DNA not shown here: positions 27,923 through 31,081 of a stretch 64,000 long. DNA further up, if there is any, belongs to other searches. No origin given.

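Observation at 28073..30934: Unusual 953-aa fusion: di-heme cytochrome c peroxidase + FG-GAP/VCBS beta-propeller repeats + ASPIC/UnbV domain in one secreted lipoprotein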

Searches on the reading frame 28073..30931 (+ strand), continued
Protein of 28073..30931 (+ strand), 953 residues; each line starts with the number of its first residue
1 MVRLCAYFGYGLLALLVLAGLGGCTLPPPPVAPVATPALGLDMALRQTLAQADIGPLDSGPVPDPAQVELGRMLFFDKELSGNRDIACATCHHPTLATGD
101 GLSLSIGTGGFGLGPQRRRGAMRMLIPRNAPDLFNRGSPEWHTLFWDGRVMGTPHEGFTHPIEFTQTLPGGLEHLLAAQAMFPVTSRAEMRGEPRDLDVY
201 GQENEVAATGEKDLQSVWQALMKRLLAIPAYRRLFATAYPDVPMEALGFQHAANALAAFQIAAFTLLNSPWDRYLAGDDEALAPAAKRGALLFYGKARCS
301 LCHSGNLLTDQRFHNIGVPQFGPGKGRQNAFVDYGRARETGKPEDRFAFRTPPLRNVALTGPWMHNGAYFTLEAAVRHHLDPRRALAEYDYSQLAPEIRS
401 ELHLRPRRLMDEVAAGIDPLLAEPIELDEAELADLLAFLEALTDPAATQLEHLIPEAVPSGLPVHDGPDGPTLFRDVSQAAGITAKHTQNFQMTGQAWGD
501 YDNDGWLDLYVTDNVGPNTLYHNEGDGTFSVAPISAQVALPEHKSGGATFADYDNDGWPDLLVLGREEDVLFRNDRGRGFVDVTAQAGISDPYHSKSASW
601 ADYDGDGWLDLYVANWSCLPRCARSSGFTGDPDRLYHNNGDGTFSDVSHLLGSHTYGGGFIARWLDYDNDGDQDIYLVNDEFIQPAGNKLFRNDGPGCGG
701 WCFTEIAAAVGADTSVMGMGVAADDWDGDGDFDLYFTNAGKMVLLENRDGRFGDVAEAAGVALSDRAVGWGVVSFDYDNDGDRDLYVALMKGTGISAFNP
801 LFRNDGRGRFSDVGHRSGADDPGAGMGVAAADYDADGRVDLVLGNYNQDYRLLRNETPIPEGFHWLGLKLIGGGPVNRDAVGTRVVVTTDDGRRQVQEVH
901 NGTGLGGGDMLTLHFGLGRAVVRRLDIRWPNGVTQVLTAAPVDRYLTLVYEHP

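Call 54: find_encoding_contigs(protein=P0023, flank=7000, max_places=1)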
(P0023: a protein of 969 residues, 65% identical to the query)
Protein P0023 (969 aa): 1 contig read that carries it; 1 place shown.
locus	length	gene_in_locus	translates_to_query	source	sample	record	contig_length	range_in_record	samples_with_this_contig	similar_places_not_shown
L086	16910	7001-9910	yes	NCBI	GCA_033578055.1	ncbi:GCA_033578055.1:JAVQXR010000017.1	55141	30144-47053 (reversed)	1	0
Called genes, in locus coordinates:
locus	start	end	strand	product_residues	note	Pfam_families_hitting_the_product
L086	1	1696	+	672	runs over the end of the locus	PF03453:MoeA_N, PF00994:MoCF_biosynth, PF03454:MoeA_C, PF12727:PBP_like, PF13531:SBP_bac_11 (weak)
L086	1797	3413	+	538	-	PF02776:TPP_enzyme_N, PF00205:TPP_enzyme_M, PF02775:TPP_enzyme_C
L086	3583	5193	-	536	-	PF01039:Carboxyl_trans, PF03255:ACCA (weak)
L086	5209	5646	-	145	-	PF00383:dCMP_cyt_deam_1, PF14437:MafB19-deam, PF14439:Bd3614-deam (weak)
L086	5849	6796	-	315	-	PF02653:BPD_transp_2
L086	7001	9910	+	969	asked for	PF03150:CCP_MauG, PF01839:FG-GAP (faint), PF13517:FG-GAP_3, PF07593:UnbV_ASPIC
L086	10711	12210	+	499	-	PF04715:, PF00425:Chorismate_bind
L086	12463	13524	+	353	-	PF00579:tRNA-synt_1b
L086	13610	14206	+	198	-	PF00117:GATase, PF07722:Peptidase_C26 (weak)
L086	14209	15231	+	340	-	PF02885:Glycos_trans_3N, PF00591:Glycos_transf_3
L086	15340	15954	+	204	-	-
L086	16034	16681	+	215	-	PF01209:Ubie_methyltran, PF13489:Methyltransf_23, PF13847:Methyltransf_31, PF08241:Methyltransf_11, PF08242:Methyltransf_12, PF13649:Methyltransf_25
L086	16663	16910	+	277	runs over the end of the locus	-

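Call 55: find_encoding_contigs(protein=P0032, flank=7000, max_places=1)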
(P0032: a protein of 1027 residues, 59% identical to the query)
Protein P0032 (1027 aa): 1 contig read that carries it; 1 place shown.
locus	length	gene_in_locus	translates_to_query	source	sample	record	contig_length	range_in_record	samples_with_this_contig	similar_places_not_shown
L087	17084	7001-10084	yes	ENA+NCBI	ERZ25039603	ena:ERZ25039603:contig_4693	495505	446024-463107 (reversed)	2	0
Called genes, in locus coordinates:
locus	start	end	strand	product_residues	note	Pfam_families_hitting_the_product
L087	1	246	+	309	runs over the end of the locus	PF25213:HVO_A0261_N (faint), PF21863:HTH_67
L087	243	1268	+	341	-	PF00296:Bac_luciferase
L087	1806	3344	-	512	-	PF00289:Biotin_carb_N, PF02786:CPSase_L_D2, PF02222:ATP-grasp (weak), PF02785:Biotin_carb_C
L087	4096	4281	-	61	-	PF01039:Carboxyl_trans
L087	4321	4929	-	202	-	PF01039:Carboxyl_trans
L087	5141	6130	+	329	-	PF00480:ROK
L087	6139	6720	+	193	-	PF01986:DUF123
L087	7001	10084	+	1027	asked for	PF01839:FG-GAP (faint), PF13517:FG-GAP_3, PF07593:UnbV_ASPIC, PF03150:CCP_MauG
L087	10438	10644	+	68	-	PF09723:Zn_ribbon_8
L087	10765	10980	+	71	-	PF02583:Trns_repr_metal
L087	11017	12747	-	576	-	PF13583:Reprolysin_4, PF13688:Reprolysin_5, PF13582:Reprolysin_3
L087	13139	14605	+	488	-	PF00561:Abhydrolase_1, PF12697:Abhydrolase_6 (faint), PF12146:Hydrolase_4 (faint), PF08386:Abhydrolase_4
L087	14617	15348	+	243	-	PF00005:ABC_tran, PF13304:AAA_21 (faint)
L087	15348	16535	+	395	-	PF12679:ABC2_membrane_2, PF12698:ABC2_membrane_3, PF01061:ABC2_membrane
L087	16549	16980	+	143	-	PF01894:YjbQ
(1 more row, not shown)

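Call 56: find_encoding_contigs(protein=P0116, flank=7000, max_places=1)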
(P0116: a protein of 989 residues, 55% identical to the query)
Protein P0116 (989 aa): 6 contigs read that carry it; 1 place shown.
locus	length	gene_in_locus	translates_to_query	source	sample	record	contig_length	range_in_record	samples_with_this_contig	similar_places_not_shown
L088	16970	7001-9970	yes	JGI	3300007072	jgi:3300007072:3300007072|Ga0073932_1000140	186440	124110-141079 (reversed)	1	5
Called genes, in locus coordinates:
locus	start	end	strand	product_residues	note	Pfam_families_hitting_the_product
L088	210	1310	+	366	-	PF00005:ABC_tran, PF02463:SMC_N (faint), PF13304:AAA_21 (faint), PF17912:OB_MalK, PF08402:TOBE_2 (weak)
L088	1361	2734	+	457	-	PF00480:ROK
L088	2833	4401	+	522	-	PF01547:SBP_bac_1, PF13416:SBP_bac_8, PF22058:X25_BaPul_like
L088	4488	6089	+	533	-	PF16296:TM_PBP2_N, PF00528:BPD_transp_1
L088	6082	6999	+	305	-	PF00528:BPD_transp_1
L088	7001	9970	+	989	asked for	PF01839:FG-GAP (faint), PF13517:FG-GAP_3, PF07593:UnbV_ASPIC, PF03150:CCP_MauG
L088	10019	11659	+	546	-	PF00128:Alpha-amylase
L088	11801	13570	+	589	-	PF00128:Alpha-amylase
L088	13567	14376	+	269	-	PF00756:Esterase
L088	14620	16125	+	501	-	PF00128:Alpha-amylase, PF22026:Alpha-amylase_C_2 (faint)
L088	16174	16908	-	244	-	PF02146:SIR2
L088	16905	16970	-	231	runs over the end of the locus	-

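Call 60: find_related_loci(query=A3, collection=metagenome_contigs, flank=10000)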
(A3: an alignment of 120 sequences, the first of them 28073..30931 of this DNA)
Query A3 (953 aa) in metagenome_contigs; peptide patterns used: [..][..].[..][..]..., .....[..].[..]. (x = any residue, [..] = any of these).
600 stretches matched a pattern (row limit reached: there are more); 567 encode a relative of the query (tblastn E <= 1e-3); the best 80 are kept; 80 distinct loci.
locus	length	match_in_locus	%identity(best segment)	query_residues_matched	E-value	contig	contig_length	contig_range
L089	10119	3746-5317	39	468-949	3e-83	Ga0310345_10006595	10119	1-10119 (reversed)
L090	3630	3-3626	44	464-949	1e-72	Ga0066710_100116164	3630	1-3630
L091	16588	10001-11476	35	470-949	1e-69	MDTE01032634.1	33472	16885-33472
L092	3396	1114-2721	36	469-952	1e-68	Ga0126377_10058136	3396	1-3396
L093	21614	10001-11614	35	460-948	1e-66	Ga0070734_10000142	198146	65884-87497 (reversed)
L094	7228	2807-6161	36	473-949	1e-66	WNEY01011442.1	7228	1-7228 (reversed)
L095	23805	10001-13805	34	362-948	2e-65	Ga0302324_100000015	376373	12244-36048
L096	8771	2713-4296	36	469-949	5e-65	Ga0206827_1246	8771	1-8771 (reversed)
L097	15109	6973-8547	36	487-948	4e-65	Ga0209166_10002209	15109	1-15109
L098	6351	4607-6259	34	445-948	2e-64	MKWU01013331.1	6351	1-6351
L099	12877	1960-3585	35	468-953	3e-64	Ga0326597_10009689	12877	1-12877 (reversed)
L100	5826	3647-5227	34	469-948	2e-64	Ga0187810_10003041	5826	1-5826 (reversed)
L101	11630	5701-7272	36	471-948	3e-64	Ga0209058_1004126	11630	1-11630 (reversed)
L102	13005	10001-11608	34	470-949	4e-63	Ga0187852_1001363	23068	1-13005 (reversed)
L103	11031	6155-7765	33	454-948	2e-62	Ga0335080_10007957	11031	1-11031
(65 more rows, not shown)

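Call 61: find_encoding_contigs(protein=P0026, flank=7000, max_places=1)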
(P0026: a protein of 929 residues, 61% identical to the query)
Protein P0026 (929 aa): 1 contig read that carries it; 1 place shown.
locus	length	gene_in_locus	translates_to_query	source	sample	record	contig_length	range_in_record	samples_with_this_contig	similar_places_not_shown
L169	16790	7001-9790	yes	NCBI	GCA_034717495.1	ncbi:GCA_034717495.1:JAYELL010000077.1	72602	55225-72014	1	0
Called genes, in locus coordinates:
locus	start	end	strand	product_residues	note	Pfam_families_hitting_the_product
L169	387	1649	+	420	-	PF00483:NTP_transferase, PF00132:Hexapep (faint), PF24894:Hexapep_GlmU, PF25084:LbH_EIF2B (weak), PF25087:GMPPB_C (faint), PF25247:LbH_GLGC (faint)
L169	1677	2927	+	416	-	PF00483:NTP_transferase, PF24894:Hexapep_GlmU, PF25247:LbH_GLGC (faint), PF00132:Hexapep (faint), PF25084:LbH_EIF2B (weak), PF25087:GMPPB_C (faint)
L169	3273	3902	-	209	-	PF14512:TM1586_NiRdase (faint), PF00881:Nitroreductase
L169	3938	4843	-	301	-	PF00294:PfkB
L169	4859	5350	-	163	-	PF00156:Pribosyltran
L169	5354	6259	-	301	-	PF00701:DHDPS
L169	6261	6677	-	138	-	-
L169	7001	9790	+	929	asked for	PF03150:CCP_MauG, PF00034:Cytochrom_C (faint), PF01839:FG-GAP (faint), PF13517:FG-GAP_3, PF07593:UnbV_ASPIC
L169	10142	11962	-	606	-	PF00128:Alpha-amylase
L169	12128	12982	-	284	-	PF00528:BPD_transp_1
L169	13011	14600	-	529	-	PF16296:TM_PBP2_N, PF00528:BPD_transp_1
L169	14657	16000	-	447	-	PF27998:ArabinogalactanP (faint), PF01547:SBP_bac_1, PF13416:SBP_bac_8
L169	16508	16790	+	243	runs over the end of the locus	PF02527:GidB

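Call 62: find_encoding_contigs(protein=P0028, flank=7000, max_places=1)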
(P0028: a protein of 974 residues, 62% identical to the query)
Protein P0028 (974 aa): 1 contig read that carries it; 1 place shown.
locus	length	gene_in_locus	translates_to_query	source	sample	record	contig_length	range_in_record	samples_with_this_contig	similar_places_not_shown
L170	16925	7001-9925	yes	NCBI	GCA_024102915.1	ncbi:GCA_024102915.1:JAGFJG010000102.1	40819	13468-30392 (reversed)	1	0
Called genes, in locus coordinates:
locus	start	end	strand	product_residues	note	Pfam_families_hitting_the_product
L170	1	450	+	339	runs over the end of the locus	PF02608:Bmp, PF13407:Peripla_BP_4 (faint), PF13458:Peripla_BP_6 (weak)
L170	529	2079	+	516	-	PF00005:ABC_tran, PF13304:AAA_21 (faint), PF00005:ABC_tran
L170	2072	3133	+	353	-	PF02653:BPD_transp_2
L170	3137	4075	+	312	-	PF02653:BPD_transp_2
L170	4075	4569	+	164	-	PF01863:YgjP-like, PF10263:SprT-like (weak)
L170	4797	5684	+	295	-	-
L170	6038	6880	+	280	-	PF01551:Peptidase_M23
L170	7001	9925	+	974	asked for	PF03150:CCP_MauG, PF01839:FG-GAP (faint), PF13517:FG-GAP_3, PF07593:UnbV_ASPIC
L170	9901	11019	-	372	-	-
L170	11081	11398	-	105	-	PF07883:Cupin_2 (weak)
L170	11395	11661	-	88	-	PF10006:DUF2249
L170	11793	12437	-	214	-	PF01209:Ubie_methyltran (weak), PF13489:Methyltransf_23, PF13847:Methyltransf_31, PF08241:Methyltransf_11, PF08242:Methyltransf_12, PF13649:Methyltransf_25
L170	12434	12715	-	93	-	PF03992:ABM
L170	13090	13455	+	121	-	-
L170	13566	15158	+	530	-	PF00717:Peptidase_S24 (weak), PF17231:DUF5305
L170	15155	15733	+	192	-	PF00353:HemolysinCabind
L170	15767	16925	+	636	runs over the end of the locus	PF26549:Tricorn_N (weak), PF26550:Tricorn_2nd (faint), PF07676:PD40, PF26549:Tricorn_N (weak)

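Call 63: find_encoding_contigs(protein=P0038, flank=7000, max_places=1)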
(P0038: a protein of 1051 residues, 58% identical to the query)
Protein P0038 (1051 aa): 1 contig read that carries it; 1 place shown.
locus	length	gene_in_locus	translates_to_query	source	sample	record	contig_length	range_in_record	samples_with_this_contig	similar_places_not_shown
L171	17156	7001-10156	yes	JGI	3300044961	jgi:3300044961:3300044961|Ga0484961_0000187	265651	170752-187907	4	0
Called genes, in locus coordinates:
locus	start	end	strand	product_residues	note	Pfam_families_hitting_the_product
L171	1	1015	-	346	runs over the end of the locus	PF03747:ADP_ribosyl_GH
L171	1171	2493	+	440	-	PF08784:RPA_C (weak), PF01047:MarR (faint), PF08279:HTH_11 (faint), PF12802:MarR_2 (weak), PF13384:HTH_23 (faint), PF13412:HTH_24 (weak), PF00480:ROK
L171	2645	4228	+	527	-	PF01547:SBP_bac_1, PF13416:SBP_bac_8, PF22058:X25_BaPul_like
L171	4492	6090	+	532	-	PF16296:TM_PBP2_N, PF00528:BPD_transp_1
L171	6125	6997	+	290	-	PF00528:BPD_transp_1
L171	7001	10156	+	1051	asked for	PF01839:FG-GAP (faint), PF13517:FG-GAP_3, PF07593:UnbV_ASPIC, PF03150:CCP_MauG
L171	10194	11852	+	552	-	PF00128:Alpha-amylase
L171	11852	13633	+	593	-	PF22681:Lmo2446-like_N (faint), PF00128:Alpha-amylase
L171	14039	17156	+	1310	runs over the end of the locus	PF22058:X25_BaPul_like, PF17967:Pullulanase_N2, PF02922:CBM_48, PF11852:Pullul_strch_C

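Call 64: find_encoding_contigs(protein=P0091, flank=7000, max_places=1)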
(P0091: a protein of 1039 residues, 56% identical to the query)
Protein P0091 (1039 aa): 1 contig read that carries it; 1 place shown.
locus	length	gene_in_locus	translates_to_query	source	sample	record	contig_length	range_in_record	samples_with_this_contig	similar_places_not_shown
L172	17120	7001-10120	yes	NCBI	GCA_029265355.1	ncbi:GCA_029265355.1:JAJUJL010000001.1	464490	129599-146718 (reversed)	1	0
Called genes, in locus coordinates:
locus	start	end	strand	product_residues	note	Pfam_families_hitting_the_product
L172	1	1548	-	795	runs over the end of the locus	-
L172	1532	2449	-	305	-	PF00701:DHDPS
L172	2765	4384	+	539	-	PF01547:SBP_bac_1, PF13416:SBP_bac_8, PF22058:X25_BaPul_like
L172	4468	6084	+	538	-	PF16296:TM_PBP2_N, PF00528:BPD_transp_1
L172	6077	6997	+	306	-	PF00528:BPD_transp_1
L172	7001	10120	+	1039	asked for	PF01839:FG-GAP (faint), PF13517:FG-GAP_3, PF07593:UnbV_ASPIC, PF03150:CCP_MauG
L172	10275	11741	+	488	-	PF00128:Alpha-amylase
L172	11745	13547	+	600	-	PF00128:Alpha-amylase, PF16657:Malt_amylase_C (weak)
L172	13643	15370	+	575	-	PF00128:Alpha-amylase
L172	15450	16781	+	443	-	PF01547:SBP_bac_1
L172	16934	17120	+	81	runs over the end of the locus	PF14697:Fer4_21 (faint), PF00037:Fer4 (weak), PF12797:Fer4_2 (faint), PF12837:Fer4_6 (faint), PF13237:Fer4_10 (weak), PF12800:Fer4_4 (faint), PF12838:Fer4_7, PF13187:Fer4_9, +1 more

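Call 65: find_encoding_contigs(protein=P0100, flank=7000, max_places=1)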
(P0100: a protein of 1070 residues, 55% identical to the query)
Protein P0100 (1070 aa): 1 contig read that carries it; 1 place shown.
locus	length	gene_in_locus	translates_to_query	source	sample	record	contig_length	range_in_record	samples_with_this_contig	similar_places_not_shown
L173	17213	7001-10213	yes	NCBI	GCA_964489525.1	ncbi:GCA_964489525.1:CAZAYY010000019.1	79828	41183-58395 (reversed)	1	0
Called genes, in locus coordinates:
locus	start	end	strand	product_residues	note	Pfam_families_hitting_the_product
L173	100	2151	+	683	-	PF02897:Peptidase_S9_N, PF00326:Peptidase_S9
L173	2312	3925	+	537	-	PF01547:SBP_bac_1, PF13416:SBP_bac_8, PF22058:X25_BaPul_like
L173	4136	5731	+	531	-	PF16296:TM_PBP2_N, PF00528:BPD_transp_1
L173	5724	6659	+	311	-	PF00528:BPD_transp_1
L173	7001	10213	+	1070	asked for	PF01839:FG-GAP (faint), PF13517:FG-GAP_3, PF07593:UnbV_ASPIC, PF03150:CCP_MauG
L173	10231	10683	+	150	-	-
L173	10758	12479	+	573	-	PF00128:Alpha-amylase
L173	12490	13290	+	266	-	-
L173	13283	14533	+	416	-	PF03486:HI0933_like, PF22780:HI0933_like_1st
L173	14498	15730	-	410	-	PF07690:MFS_1, PF12832:MFS_1_like (weak), PF07690:MFS_1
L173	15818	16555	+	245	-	PF14808:TMEM164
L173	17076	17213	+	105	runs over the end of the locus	PF04214:DUF411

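Call 74: search_protein_families(library=padloc, proteins=[window:28073-30931:+], max_evalue=0.01)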
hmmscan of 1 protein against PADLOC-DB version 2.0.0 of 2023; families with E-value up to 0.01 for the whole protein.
window:28073-30931:+ (953 aa): 0 families
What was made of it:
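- On His-Xaa-Ser-system MauG-like protein (TIGR03981): Call 74: no PADLOC hit.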
